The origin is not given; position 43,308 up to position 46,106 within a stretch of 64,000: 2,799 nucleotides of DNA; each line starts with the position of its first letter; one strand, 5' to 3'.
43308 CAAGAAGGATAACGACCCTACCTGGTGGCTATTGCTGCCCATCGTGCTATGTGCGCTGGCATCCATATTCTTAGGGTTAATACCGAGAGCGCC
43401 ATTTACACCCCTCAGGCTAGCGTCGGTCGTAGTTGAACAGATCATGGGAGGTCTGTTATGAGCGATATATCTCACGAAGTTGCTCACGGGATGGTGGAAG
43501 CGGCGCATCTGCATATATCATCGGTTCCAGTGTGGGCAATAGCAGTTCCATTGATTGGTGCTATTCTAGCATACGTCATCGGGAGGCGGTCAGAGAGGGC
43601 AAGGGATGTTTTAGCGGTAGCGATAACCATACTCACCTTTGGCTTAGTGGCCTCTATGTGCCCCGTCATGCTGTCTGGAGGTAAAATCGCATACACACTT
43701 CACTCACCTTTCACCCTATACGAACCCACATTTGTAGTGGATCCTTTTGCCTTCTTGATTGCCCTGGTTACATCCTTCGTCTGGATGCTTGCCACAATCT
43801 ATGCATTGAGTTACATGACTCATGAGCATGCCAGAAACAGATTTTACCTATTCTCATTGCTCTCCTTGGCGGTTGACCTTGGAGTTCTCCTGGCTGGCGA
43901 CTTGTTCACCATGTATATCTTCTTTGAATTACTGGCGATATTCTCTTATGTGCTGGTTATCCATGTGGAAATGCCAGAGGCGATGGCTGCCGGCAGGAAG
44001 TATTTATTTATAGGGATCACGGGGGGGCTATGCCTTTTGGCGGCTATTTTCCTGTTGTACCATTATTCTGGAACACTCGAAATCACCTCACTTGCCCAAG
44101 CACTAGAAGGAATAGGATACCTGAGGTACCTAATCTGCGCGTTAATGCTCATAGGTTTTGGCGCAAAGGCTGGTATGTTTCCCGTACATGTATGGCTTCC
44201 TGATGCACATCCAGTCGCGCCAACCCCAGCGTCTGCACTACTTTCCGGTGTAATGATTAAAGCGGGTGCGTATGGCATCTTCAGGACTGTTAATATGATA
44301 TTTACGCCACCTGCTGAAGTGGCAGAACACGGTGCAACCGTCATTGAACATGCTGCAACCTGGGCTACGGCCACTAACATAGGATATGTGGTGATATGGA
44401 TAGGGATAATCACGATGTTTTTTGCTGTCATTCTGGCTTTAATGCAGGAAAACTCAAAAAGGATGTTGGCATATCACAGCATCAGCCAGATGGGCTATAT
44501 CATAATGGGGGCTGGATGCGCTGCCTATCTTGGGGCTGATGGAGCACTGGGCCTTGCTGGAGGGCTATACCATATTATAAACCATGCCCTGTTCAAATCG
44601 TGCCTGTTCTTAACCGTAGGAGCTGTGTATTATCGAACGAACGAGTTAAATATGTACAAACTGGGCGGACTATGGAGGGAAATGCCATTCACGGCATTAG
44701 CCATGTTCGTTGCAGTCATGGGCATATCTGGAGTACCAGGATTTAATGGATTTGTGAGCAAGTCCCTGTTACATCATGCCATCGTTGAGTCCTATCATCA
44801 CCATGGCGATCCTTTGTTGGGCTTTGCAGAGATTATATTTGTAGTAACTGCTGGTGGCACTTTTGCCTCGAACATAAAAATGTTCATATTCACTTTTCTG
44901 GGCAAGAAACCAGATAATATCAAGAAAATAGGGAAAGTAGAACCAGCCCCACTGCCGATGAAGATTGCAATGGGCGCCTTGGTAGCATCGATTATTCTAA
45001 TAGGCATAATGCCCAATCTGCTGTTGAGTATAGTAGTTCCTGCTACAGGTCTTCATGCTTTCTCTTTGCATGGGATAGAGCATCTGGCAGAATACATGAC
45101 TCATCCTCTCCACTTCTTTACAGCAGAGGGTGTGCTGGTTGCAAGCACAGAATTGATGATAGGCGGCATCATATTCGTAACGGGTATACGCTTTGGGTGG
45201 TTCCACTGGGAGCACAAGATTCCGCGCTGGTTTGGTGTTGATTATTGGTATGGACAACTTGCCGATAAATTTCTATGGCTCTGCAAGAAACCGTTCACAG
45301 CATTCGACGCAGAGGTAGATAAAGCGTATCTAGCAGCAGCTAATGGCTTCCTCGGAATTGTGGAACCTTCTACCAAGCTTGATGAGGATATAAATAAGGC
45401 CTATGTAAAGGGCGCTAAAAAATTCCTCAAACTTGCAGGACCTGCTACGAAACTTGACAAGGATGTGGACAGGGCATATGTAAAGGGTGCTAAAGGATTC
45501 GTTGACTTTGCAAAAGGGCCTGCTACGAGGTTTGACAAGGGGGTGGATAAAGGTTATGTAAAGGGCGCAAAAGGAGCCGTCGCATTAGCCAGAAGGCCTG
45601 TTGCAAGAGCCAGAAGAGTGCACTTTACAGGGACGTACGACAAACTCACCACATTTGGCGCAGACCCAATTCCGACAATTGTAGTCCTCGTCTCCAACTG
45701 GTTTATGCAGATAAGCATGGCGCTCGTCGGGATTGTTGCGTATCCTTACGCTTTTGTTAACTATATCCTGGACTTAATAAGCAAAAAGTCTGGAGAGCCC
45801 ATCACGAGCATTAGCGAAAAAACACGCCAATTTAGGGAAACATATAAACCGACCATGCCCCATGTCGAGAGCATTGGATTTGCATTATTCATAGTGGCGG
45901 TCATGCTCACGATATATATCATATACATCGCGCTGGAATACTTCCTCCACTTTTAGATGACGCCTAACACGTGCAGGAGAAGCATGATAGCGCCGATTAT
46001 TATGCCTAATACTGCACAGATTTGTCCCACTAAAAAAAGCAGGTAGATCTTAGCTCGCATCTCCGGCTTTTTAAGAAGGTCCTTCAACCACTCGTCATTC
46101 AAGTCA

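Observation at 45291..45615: Four in-frame tandem repeats form a segmented C-terminal arm on the MrpA/NuoL-like subunit, possibly a lateral helix scaled to the extra MrpD copies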

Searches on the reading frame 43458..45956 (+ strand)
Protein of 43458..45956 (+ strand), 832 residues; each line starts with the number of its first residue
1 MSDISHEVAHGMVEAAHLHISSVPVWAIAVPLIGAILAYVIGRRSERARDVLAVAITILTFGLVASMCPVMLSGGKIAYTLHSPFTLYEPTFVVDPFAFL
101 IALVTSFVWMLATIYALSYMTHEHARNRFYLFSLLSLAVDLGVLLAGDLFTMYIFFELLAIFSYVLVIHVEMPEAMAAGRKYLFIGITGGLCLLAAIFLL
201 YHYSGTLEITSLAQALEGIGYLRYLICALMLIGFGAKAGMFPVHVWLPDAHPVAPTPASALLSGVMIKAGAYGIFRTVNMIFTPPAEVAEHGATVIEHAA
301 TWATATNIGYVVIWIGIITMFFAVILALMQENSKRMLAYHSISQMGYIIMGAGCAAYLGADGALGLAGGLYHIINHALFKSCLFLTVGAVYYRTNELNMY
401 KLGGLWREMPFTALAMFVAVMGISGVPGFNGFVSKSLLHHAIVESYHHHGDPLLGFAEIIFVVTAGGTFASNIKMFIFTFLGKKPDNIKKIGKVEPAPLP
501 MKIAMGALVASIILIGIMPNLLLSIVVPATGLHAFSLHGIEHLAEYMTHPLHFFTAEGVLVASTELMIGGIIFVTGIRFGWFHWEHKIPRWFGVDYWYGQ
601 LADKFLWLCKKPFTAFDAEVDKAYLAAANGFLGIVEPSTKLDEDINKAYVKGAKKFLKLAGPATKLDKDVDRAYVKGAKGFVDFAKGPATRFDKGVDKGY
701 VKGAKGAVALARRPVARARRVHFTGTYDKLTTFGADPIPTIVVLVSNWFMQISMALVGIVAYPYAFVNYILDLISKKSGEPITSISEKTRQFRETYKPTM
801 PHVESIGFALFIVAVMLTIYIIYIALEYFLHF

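Call 6: search_protein_families(library=pfam, proteins=[window:43458-45956:+], max_evalue=0.01)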
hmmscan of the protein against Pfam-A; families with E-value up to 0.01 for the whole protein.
window:43458-45956:+ (832 aa): 3 families
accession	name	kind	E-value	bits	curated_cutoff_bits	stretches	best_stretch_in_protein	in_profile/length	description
PF00361.26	Proton_antipo_M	-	1e-61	209.1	21.5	1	146-446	1-279/294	NADH:quinone oxidoreductase/Mrp antiporter, TM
PF00662.26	Proton_antipo_N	-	1.1e-06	28.8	24.5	1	91-130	12-51/51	NADH-Ubiquinone oxidoreductase (complex I), chain 5 N-terminus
PF10125.14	NADHdeh_related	-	0.00031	20.7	27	1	135-244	76-182/218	NADH dehydrogenase I, subunit N related protein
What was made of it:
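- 43458..45221 (+): Core of the NuoL/MrpA-N-like subunit (aa 1-588): the 14-TM antiporter fold plus TM15. PF00662 and PF00361 (call 6).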

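Call 7: find_homologous_proteins(query=window:43458-45953:+, max_evalue=1e-20)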
Query window:43458-45953:+ (832 aa): 5687 proteins with E <= 1e-20 among 8000 candidates; the best 120 are listed.
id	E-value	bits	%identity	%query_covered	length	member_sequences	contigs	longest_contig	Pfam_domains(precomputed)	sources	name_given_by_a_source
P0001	0.0e+0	1862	100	100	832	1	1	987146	PF00662.27,PF00361.26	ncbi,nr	ncbi:MAG: NADH dehydrogenase [Methanosarcinales archaeon]|nr:MAG: NADH dehydrogenase [Methanosarcina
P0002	0.0e+0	1543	81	100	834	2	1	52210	PF00662.27,PF00361.26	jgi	-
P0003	1.1e-279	949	67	76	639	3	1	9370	PF00662.27,PF00361.26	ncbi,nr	ncbi:MAG: proton-conducting transporter membrane subunit, partial [Methanocellales archaeon]|nr:prot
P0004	3.6e-265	900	61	79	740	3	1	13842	PF00361.26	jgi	-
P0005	7.6e-235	800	47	97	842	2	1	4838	PF00662.27,PF10125.15,PF00361.26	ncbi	-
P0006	4.0e-229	781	49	97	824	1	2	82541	PF00662.27,PF00361.26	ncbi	ncbi:MAG: proton-conducting transporter membrane subunit [Candidatus Hydrothermarchaeales archaeon]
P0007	1.4e-224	766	54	79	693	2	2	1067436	PF10125.15,PF00361.26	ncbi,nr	ncbi:MAG: proton-conducting transporter membrane subunit [Methanosarcinales archaeon Met12]|nr:MAG: 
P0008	2.7e-217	742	47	98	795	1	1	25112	PF00361.26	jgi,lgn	-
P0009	6.2e-217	741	48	96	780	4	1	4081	PF00662.27,PF00361.26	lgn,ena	-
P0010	4.9e-213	728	56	73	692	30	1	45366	PF10125.15,PF00361.26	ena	-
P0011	1.6e-211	723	66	61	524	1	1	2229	PF00361.26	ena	-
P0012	1.2e-199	684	47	86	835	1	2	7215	PF00662.27,PF00361.26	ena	-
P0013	2.4e-191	656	43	98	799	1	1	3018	PF00662.27,PF10125.15,PF00361.26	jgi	jgi:formate hydrogenlyase subunit 3/multisubunit Na+/H+ antiporter MnhD subunit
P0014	3.1e-187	643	40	98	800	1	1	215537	PF00662.27,PF00361.26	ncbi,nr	ncbi:hypothetical protein C9439_06350 [archaeon SCG-AAA382B04]|nr:hypothetical protein C9439_06350 [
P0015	6.0e-185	635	43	98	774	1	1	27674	PF00662.27,PF10125.15,PF00361.26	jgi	jgi:formate hydrogenlyase subunit 3/multisubunit Na+/H+ antiporter MnhD subunit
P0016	6.9e-185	635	44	96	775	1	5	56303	PF00662.27,PF10125.15,PF00361.26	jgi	jgi:formate hydrogenlyase subunit 3/multisubunit Na+/H+ antiporter MnhD subunit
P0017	4.2e-183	629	51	77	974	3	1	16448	PF00662.27,PF00361.26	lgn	-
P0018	1.1e-180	621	53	71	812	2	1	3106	PF00662.27,PF00361.26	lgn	-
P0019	9.6e-180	618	53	71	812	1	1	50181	PF00662.27,PF00361.26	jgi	jgi:formate hydrogenlyase subunit 3/multisubunit Na+/H+ antiporter MnhD subunit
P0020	4.7e-179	616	44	95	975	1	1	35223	PF00662.27,PF10125.15,PF00361.26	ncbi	-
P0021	3.1e-177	610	52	71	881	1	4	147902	PF10125.15,PF00361.26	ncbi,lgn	-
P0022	4.1e-177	609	51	74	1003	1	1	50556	PF00662.27,PF00361.26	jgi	-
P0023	2.6e-176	607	47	81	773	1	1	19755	PF00662.27,PF10125.15,PF00361.26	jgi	jgi:formate hydrogenlyase subunit 3/multisubunit Na+/H+ antiporter MnhD subunit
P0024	1.9e-175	604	50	75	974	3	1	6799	PF00662.27,PF00361.26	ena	-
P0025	1.5e-173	597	49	75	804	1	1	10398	PF00662.27,PF10125.15,PF00361.26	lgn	-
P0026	2.5e-173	597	44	84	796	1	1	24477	PF00361.26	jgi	jgi:formate hydrogenlyase subunit 3/multisubunit Na+/H+ antiporter MnhD subunit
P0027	3.0e-173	596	50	72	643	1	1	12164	PF00361.26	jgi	-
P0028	3.2e-173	596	46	83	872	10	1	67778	PF00361.26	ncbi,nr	ncbi:MAG: complex I subunit 5 family protein [Actinomycetota bacterium]|nr:complex I subunit 5 famil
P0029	6.6e-173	595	46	83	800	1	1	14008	PF00662.27,PF10125.15,PF00361.26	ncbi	-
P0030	2.7e-172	593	47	81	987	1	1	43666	PF00662.27,PF00361.26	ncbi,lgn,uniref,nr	ncbi:proton-conducting transporter membrane subunit [Candidatus Oleimmundimicrobium sp.]|uniref:prot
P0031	2.7e-172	593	49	76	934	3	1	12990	PF00662.27,PF10125.15,PF00361.26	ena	-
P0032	3.1e-172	593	49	75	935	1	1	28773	PF00662.27,PF10125.15,PF00361.26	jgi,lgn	jgi:formate hydrogenlyase subunit 3/multisubunit Na+/H+ antiporter MnhD subunit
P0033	3.4e-172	593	51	69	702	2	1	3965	PF10125.15,PF00361.26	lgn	-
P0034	3.7e-172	593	52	71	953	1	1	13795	PF00662.27,PF00361.26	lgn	-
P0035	7.9e-172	592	41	98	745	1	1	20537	PF00662.27,PF00361.26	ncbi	-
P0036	2.1e-171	590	48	77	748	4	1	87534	PF00662.27,PF10125.15,PF00361.26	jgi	jgi:formate hydrogenlyase subunit 3/multisubunit Na+/H+ antiporter MnhD subunit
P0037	3.7e-171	590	50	75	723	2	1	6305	PF00662.27,PF10125.15,PF00361.26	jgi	jgi:formate hydrogenlyase subunit 3/multisubunit Na+/H+ antiporter MnhD subunit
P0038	5.2e-171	589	46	79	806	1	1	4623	PF00361.26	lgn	-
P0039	5.4e-171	589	49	74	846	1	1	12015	PF00361.26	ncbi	ncbi:MAG: proton-conducting transporter membrane subunit, partial [Actinomycetota bacterium]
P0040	4.4e-170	586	50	76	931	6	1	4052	PF00662.27,PF10125.15,PF00361.26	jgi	jgi:formate hydrogenlyase subunit 3/multisubunit Na+/H+ antiporter MnhD subunit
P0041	4.5e-169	583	47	78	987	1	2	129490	PF00662.27,PF10125.15,PF00361.26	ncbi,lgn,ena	-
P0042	6.9e-169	582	47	77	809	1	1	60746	PF00361.26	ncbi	-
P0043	6.5e-168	579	50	73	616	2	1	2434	PF00662.27,PF10125.15,PF00361.26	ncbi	ncbi:MAG: complex I subunit 5 family protein, partial [Candidatus Hydrothermarchaeales archaeon]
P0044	3.4e-167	576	45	88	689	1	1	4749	PF00662.27,PF00361.26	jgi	jgi:formate hydrogenlyase subunit 3/multisubunit Na+/H+ antiporter MnhD subunit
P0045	3.9e-167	576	45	82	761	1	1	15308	PF00662.27,PF00361.26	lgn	-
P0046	4.8e-167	576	47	78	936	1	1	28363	PF00361.26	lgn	-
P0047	6.9e-167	575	46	78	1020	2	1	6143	PF00662.27,PF00361.26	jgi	-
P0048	9.1e-167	575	48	73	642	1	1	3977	PF00662.27,PF00361.26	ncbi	ncbi:MAG: proton-conducting transporter membrane subunit [bacterium]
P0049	1.2e-166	575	46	83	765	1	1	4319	PF00662.27,PF00361.26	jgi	jgi:formate hydrogenlyase subunit 3/multisubunit Na+/H+ antiporter MnhD subunit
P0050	3.5e-166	573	49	70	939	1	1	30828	PF00662.27,PF00361.26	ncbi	-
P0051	3.8e-166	573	51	71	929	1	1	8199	PF00361.26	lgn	-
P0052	5.4e-166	572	43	85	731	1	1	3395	PF00662.27,PF00361.26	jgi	jgi:formate hydrogenlyase subunit 3/multisubunit Na+/H+ antiporter MnhD subunit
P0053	4.5e-165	569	48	71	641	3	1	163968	PF00361.26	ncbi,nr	ncbi:MAG: complex I subunit 5 family protein, partial [Actinomycetota bacterium]|nr:complex I subuni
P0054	5.7e-165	569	53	66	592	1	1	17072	PF00662.27,PF10125.15,PF00361.26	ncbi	-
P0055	7.2e-165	569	51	70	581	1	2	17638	PF00361.26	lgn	-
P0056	1.1e-164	568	45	81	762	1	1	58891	PF00662.27,PF00361.26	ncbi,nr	ncbi:MAG: proton-conducting transporter membrane subunit [bacterium]|nr:proton-conducting transporte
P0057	2.9e-164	567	47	72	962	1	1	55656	PF00361.26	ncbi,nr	ncbi:MAG: hypothetical protein HZA78_07045 [Candidatus Schekmanbacteria bacterium]|nr:hypothetical p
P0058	8.5e-164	565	49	71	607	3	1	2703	PF00361.26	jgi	-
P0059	6.6e-163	562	51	73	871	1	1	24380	PF00361.26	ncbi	-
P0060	6.8e-163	562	46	74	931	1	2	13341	PF10125.15,PF00361.26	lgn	-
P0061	7.2e-163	562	47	75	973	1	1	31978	PF00662.27,PF00361.26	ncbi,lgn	-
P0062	1.1e-162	562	51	68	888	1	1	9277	PF10125.15,PF00361.26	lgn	-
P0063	1.4e-162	561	50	72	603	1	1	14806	PF00361.26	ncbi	-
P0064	1.4e-162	561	49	74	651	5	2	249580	PF00662.27,PF00361.26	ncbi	-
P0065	3.8e-162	560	49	72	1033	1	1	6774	PF00361.26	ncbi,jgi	-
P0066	4.4e-162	560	45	78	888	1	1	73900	PF00361.26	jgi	jgi:formate hydrogenlyase subunit 3/multisubunit Na+/H+ antiporter MnhD subunit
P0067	5.6e-162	559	51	63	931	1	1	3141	PF00662.27,PF00361.26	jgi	-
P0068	6.7e-162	559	48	73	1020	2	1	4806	PF00662.27,PF00361.26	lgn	-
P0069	7.3e-162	559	47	78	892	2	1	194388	PF00662.27,PF00361.26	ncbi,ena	-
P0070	1.5e-161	558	47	72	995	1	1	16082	PF00361.26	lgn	-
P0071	2.5e-161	557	44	84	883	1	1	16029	PF00662.27,PF00361.26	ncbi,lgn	-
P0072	5.6e-161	556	48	69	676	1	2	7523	PF00361.26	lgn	-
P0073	5.6e-161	556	49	70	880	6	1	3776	PF00361.26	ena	-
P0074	6.5e-161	556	46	82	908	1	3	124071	PF10125.15,PF00361.26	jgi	-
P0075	7.4e-161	555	49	72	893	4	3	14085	PF00662.27,PF10125.15,PF00361.26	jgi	jgi:hydrogenase-4 component B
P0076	1.5e-160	554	49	70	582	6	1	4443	PF00361.26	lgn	-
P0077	1.9e-160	554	46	76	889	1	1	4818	PF00361.26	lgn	-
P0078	2.2e-160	554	44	84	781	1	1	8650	PF00361.26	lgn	-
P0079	5.7e-160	553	50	69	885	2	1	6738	PF10125.15,PF00361.26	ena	-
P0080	7.5e-160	552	48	70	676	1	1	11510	PF00361.26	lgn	-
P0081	1.0e-159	552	49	73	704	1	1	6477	PF00662.27,PF00361.26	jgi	-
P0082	1.4e-159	551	50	72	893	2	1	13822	PF00662.27,PF10125.15,PF00361.26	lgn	-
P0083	1.6e-159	551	39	97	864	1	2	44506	PF00361.26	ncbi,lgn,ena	-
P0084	1.8e-159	551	43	85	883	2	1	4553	PF10125.15,PF00361.26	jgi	jgi:hydrogenase-4 component B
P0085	2.2e-159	551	50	72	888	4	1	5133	PF00662.27,PF00361.26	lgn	-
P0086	2.9e-159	550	49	69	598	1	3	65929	PF00361.26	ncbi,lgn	-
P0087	4.8e-159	549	43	83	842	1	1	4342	PF00662.27,PF00361.26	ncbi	ncbi:MAG: proton-conducting transporter membrane subunit [bacterium]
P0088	5.5e-159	549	49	70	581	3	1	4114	PF00361.26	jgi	jgi:formate hydrogenlyase subunit 3/multisubunit Na+/H+ antiporter MnhD subunit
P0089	5.7e-159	549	38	95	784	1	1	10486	PF00361.26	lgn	-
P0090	7.8e-159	549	50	69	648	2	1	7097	PF00361.26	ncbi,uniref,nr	ncbi:complex I subunit 5 family protein [Methanocalculus sp.]|uniref:complex I subunit 5 family prot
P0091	1.1e-158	548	48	79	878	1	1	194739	PF00662.27,PF00361.26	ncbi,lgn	-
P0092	1.7e-158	548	43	79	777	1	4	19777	PF00662.27,PF10125.15,PF00361.26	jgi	-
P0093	1.7e-158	548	50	68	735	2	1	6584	PF10125.15,PF00361.26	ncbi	ncbi:MAG: hypothetical protein CVU63_00370, partial [Deltaproteobacteria bacterium HGW-Deltaproteoba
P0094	2.0e-158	547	46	79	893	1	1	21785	PF00662.27,PF00361.26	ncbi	-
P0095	2.3e-158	547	47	71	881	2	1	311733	PF00361.26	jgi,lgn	-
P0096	2.5e-158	547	47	74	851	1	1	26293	PF00361.26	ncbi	-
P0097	2.7e-158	547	47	73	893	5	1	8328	PF00662.27,PF00361.26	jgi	-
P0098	3.3e-158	547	48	72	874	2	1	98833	PF00662.27,PF00361.26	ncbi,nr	ncbi:MAG: complex I subunit 5 family protein [Coriobacteriia bacterium]|nr:complex I subunit 5 famil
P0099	7.4e-158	546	48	73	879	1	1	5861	PF10125.15,PF00361.26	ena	-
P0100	7.5e-158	546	49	69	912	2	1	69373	PF10125.15,PF00361.26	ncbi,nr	ncbi:MAG: complex I subunit 5 family protein [Actinomycetota bacterium]|nr:complex I subunit 5 famil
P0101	8.0e-158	545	41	86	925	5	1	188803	PF00662.27,PF00361.26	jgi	-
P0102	8.7e-158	545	49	72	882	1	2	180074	PF00361.26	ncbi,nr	ncbi:MAG: NADH dehydrogenase [Coriobacteriia bacterium]|nr:NADH dehydrogenase [Coriobacteriia bacter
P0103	9.1e-158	545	48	73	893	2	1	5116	PF00662.27,PF00361.26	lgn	-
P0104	9.6e-158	545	47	77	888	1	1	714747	PF00361.26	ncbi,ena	-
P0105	9.9e-158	545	43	83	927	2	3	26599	PF00662.27,PF00361.26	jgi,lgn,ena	-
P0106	1.1e-157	545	45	80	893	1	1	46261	PF00361.26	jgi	-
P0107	1.9e-157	544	51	69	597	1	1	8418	PF00662.27,PF10125.15,PF00361.26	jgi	jgi:formate hydrogenlyase subunit 3/multisubunit Na+/H+ antiporter MnhD subunit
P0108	1.9e-157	544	49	71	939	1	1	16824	PF00662.27,PF10125.15,PF00361.26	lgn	-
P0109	3.7e-157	543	45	74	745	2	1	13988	PF00361.26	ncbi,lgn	ncbi:MAG: complex I subunit 5 family protein [Nitrospirota bacterium]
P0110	3.7e-157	543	41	85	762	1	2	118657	PF00361.26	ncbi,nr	ncbi:MAG: proton-conducting transporter membrane subunit [Bacillota bacterium]|nr:proton-conducting 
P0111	3.8e-157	543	51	68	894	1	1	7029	PF00662.27,PF00361.26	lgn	-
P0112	3.9e-157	543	43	85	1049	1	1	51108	PF00662.27,PF00361.26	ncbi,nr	ncbi:MAG: proton-conducting transporter membrane subunit [Actinomycetota bacterium]|nr:proton-conduc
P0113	4.3e-157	543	50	72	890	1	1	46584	PF00662.27,PF00361.26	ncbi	-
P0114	6.9e-157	542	46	72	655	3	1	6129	PF00662.27,PF10125.15,PF00361.26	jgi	jgi:formate hydrogenlyase subunit 3/multisubunit Na+/H+ antiporter MnhD subunit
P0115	7.2e-157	542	45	79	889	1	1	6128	PF00662.27,PF10125.15,PF00361.26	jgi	-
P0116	7.9e-157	542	48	68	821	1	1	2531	PF00361.26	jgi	jgi:formate hydrogenlyase subunit 3/multisubunit Na+/H+ antiporter MnhD subunit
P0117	1.0e-156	542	45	74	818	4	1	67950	PF00361.26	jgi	-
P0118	1.0e-156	542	45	79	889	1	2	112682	PF00361.26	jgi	-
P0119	1.0e-156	542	41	85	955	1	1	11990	PF00361.26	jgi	jgi:formate hydrogenlyase subunit 3/multisubunit Na+/H+ antiporter MnhD subunit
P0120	1.1e-156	542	42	78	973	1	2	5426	PF00361.26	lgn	-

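Call 20: find_encoding_contigs(protein=P0008, flank=10000, max_places=2)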
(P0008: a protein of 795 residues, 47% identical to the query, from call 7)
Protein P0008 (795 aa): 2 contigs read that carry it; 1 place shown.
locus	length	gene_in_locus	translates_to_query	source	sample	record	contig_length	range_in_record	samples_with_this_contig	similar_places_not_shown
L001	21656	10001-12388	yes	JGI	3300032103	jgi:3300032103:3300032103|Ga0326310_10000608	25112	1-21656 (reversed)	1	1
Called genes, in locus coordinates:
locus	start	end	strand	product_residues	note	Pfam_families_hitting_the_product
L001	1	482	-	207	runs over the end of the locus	PF00687:Ribosomal_L1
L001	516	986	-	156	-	PF03946:Ribosomal_L11_N, PF00298:Ribosomal_L11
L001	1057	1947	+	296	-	PF01678:DAP_epimerase, PF02567:PhzC-PhzF (weak), PF01678:DAP_epimerase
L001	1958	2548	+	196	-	PF10050:DUF2284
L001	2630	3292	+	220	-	PF00382:TFIIB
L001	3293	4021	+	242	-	PF00977:His_biosynth, PF01180:DHO_dh (faint), PF03060:NMO (weak)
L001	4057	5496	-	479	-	PF04060:FeS, PF03599:CdhD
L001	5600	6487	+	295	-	PF00557:Peptidase_M24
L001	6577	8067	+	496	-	PF00662:Proton_antipo_N (weak), PF00361:Proton_antipo_M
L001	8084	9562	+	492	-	PF00662:Proton_antipo_N (weak), PF00361:Proton_antipo_M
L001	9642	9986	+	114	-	-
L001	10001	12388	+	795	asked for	PF00361:Proton_antipo_M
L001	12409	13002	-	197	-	PF08448:PAS_4, PF13426:PAS_9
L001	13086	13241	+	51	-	-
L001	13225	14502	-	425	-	PF04412:AcnX, PF28403:AcnX_2nd, PF28406:AcnX_3rd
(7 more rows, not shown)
